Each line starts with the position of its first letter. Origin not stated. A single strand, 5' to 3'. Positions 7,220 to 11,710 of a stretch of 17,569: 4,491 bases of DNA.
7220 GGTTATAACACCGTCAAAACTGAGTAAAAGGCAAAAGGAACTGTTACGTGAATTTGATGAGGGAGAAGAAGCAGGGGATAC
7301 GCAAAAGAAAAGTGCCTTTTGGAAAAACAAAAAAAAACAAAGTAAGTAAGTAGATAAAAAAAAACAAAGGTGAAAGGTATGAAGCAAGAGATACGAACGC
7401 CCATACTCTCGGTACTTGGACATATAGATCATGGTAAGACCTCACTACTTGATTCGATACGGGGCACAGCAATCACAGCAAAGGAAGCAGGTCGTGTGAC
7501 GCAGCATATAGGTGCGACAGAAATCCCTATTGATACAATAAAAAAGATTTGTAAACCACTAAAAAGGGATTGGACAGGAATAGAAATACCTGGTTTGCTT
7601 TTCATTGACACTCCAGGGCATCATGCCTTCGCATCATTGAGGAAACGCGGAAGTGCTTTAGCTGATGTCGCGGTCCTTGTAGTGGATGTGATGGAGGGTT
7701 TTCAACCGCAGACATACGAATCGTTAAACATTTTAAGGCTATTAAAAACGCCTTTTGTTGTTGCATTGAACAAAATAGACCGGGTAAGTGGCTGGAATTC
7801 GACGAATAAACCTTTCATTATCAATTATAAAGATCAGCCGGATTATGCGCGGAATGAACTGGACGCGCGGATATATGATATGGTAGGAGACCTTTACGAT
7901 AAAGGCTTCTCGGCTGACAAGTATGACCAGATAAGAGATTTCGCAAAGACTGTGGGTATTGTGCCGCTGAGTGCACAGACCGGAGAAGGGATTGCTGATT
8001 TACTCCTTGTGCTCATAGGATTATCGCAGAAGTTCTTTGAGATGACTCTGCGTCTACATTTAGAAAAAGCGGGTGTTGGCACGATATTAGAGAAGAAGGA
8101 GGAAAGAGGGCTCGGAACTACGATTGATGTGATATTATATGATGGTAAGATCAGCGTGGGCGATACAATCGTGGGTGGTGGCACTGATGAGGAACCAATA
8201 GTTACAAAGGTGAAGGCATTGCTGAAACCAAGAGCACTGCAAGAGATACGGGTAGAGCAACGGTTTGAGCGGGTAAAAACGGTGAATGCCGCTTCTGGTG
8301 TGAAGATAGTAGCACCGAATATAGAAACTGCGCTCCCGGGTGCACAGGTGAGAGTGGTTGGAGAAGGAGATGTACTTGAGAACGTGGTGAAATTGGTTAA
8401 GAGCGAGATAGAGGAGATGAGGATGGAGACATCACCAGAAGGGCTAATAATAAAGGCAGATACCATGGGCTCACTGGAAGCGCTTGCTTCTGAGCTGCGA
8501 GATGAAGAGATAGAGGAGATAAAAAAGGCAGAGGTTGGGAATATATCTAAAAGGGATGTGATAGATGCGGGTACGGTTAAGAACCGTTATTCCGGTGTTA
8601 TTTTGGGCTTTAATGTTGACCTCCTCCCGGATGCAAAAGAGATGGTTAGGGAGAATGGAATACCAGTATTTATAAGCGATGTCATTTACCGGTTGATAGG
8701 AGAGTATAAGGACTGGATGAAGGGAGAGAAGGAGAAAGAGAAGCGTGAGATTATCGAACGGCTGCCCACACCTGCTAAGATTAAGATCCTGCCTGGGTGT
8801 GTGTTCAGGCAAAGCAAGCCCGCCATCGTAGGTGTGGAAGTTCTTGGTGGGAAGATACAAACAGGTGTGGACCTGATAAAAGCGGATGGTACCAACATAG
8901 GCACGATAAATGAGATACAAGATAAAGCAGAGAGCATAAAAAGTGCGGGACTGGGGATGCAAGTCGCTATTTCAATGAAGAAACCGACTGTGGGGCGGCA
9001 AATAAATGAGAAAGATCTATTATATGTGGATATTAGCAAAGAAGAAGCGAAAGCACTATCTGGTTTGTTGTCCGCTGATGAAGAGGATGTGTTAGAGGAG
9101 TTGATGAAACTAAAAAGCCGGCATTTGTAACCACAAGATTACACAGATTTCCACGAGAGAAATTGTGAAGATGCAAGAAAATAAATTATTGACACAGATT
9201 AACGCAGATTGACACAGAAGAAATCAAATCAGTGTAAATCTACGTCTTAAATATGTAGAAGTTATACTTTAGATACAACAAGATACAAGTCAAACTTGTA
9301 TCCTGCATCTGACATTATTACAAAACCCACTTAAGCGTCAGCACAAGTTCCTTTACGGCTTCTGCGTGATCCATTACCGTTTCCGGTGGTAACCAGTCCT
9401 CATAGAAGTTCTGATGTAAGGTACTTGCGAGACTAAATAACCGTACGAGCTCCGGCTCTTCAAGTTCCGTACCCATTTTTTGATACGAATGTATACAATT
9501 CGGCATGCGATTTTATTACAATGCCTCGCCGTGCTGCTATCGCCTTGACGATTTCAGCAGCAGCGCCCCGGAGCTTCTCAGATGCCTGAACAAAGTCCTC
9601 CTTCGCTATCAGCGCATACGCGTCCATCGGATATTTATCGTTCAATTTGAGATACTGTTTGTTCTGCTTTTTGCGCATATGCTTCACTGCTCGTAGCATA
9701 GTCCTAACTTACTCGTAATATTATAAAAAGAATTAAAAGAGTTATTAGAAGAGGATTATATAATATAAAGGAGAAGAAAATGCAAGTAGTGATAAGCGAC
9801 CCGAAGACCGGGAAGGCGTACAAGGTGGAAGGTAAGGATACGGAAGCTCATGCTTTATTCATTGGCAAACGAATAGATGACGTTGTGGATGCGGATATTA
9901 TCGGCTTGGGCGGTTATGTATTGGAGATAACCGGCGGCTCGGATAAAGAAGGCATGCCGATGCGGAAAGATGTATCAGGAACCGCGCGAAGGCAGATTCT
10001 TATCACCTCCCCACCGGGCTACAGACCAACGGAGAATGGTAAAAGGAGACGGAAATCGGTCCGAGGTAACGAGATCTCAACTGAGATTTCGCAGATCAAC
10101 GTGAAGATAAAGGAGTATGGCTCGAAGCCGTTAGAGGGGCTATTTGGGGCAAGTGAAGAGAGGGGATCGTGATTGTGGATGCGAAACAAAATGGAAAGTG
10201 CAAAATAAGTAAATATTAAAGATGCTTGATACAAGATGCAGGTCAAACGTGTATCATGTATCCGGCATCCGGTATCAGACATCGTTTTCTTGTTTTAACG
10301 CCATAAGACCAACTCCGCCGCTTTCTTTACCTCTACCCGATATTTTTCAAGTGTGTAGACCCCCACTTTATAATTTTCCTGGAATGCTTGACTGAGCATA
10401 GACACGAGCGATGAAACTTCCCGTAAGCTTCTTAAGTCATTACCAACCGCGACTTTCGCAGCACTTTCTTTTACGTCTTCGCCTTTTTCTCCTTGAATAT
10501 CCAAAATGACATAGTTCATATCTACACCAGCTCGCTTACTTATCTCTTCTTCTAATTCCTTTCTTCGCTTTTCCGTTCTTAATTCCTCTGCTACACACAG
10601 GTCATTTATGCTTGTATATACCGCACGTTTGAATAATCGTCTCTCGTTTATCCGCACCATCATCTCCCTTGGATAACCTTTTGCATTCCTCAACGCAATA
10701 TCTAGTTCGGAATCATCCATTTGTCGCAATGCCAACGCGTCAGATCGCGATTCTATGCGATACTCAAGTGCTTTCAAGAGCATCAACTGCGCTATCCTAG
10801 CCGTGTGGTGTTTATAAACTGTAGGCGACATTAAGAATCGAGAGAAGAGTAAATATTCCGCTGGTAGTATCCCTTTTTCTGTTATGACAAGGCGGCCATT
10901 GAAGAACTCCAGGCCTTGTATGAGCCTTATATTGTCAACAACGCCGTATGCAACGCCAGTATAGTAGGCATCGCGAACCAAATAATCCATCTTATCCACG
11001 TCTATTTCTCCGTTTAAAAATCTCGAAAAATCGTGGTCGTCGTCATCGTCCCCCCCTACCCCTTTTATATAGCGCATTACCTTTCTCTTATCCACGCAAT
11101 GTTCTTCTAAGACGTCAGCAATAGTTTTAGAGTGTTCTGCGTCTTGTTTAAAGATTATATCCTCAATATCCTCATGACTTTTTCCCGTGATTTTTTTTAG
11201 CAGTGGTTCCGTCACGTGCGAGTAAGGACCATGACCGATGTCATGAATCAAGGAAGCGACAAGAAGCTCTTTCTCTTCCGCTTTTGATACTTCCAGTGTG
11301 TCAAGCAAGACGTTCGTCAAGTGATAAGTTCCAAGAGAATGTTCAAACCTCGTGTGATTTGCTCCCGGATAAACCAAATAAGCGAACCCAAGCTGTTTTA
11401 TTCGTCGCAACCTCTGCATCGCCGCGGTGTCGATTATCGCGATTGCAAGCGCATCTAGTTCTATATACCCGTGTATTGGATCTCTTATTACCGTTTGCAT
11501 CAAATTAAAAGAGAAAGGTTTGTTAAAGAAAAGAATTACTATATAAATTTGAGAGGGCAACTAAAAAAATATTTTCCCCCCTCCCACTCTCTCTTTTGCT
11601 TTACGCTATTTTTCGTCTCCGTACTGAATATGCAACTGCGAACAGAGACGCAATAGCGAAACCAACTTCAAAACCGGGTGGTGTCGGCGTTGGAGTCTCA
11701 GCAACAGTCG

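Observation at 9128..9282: Roughly 160-bp interspersed repeat family (copy A) starting exactly at the infB stop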

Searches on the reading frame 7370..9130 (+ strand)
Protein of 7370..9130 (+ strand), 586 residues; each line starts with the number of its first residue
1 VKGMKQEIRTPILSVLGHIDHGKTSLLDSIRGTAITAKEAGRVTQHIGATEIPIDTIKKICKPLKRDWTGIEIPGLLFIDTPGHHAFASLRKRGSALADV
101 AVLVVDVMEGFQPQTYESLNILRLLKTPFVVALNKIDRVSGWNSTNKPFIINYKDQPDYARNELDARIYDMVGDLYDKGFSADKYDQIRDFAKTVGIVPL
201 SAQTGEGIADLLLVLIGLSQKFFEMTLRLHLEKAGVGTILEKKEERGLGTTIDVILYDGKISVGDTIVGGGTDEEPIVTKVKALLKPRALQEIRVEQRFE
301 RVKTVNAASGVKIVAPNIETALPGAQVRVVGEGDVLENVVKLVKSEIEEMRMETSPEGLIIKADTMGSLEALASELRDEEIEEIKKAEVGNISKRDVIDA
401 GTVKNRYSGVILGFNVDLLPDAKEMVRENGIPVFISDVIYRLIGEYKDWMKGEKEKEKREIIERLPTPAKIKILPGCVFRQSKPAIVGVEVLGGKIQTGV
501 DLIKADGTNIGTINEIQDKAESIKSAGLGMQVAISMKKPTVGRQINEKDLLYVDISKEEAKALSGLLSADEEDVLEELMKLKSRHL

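Call 10: search_protein_families(library=pfam, proteins=[window:7370-9130:+])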
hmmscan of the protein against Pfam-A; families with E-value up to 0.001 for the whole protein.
window:7370-9130:+ (586 aa): 6 families
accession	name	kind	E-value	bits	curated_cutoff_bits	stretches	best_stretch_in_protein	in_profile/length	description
PF14578.12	GTP_EFTU_D4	-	5.4e-32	110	23.8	1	468-552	2-86/86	Elongation factor Tu domain 4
PF00009.33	GTP_EFTU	-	1.1e-31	110.3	26.5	1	11-217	4-184/188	Elongation factor Tu GTP binding domain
PF11987.13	IF-2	-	1.4e-19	70.6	27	1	345-447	14-117/117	Translation-initiation factor 2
PF01926.29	MMR_HSR1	-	1.4e-07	32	21.9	1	15-135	4-113/113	50S ribosome-binding GTPase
PF03144.31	GTP_EFTU_D2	-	1e-05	26.3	30.3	1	249-324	1-69/73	Elongation factor Tu domain 2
PF03029.23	ATP_bind_1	-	4.5e-05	23.8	27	1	54-213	72-232/240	Conserved hypothetical ATP binding protein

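Call 17: find_encoding_contigs(protein=window:7370-9130:+, flank=10000, max_places=6)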
Protein window:7370-9130:+ (586 aa): no gene with exactly this product is on record in the collection.

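Call 18: find_encoding_contigs(protein=window:7379-9130:+, flank=10000, max_places=6)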
Protein window:7379-9130:+ (583 aa): no gene with exactly this product is on record in the collection.

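Call 46: find_related_loci(query=window:7379-9130:+, collection=metagenome_contigs, flank=10000)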
Query window:7379-9130:+ (583 aa) in metagenome_contigs; peptide patterns used: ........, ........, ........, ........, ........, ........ (x = any residue, [..] = any of these).
111 stretches matched a pattern; 5 encode a relative of the query (tblastn E <= 1e-3); 5 distinct loci.
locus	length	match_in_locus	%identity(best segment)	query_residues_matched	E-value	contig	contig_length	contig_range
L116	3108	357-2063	79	2-567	0e+0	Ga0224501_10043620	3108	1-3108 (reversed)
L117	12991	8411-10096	82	1-563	0e+0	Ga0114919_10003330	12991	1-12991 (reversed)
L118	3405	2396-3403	83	2-337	0e+0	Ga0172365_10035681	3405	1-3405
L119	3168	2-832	94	307-583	3e-163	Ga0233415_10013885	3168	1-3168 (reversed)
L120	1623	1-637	90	366-583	2e-91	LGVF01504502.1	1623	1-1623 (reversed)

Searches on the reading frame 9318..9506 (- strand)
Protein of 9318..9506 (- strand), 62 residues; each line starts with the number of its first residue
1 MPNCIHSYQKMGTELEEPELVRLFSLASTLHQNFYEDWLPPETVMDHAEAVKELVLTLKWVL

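Call 11: search_protein_families(library=pfam, proteins=[window:9318-9506:-])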
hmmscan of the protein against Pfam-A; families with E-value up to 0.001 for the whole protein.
window:9318-9506:- (62 aa): 1 family
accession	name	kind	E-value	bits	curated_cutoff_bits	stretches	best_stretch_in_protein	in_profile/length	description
PF05942.16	PaREP1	-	1.8e-07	31.5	24.4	1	9-55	68-115/115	Archaeal PaREP1/PaREP8 family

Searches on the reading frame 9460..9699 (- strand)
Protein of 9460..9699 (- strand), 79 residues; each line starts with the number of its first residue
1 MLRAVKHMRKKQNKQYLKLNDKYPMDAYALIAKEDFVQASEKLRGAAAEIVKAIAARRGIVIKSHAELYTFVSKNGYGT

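Call 11: search_protein_families(library=pfam, proteins=[window:9460-9699:-])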
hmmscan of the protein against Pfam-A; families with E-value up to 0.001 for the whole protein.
window:9460-9699:- (79 aa): 1 family
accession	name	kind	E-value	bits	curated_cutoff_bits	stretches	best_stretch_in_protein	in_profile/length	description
PF05942.16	PaREP1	-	1.4e-07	31.8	24.4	1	16-71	2-66/115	Archaeal PaREP1/PaREP8 family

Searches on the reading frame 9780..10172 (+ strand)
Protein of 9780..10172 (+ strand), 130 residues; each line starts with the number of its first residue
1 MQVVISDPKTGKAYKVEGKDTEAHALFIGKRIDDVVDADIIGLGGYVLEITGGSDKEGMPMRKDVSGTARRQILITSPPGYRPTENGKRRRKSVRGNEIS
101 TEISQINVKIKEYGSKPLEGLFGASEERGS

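Call 10: search_protein_families(library=pfam, proteins=[window:9780-10172:+])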
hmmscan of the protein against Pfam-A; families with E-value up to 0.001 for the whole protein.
window:9780-10172:+ (130 aa): 1 family
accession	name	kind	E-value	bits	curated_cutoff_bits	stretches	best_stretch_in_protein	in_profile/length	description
PF01092.24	Ribosomal_S6e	-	3.8e-44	150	26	1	1-122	1-124/125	Ribosomal protein S6e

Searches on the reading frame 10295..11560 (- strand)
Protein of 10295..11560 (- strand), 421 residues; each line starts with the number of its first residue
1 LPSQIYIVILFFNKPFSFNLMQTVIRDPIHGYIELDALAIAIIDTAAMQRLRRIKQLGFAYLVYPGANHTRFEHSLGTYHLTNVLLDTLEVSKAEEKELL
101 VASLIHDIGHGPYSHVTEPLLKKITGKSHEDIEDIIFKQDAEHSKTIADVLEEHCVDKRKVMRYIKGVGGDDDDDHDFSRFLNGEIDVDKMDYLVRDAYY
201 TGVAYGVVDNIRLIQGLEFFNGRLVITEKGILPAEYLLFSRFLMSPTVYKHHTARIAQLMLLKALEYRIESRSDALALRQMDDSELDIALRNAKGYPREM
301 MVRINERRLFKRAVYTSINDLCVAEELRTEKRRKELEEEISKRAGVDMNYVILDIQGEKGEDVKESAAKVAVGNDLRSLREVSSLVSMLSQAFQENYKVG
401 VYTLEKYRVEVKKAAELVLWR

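Call 11: search_protein_families(library=pfam, proteins=[window:10295-11560:-])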
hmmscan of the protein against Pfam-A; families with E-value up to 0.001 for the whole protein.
window:10295-11560:- (421 aa): 2 families
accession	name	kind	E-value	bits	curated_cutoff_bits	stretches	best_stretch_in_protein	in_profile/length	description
PF19276.4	HD_assoc_2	-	1e-61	208.6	23.1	1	208-419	1-211/222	HD associated region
PF01966.28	HD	-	3.5e-08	34.2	22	1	71-159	1-90/116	HD domain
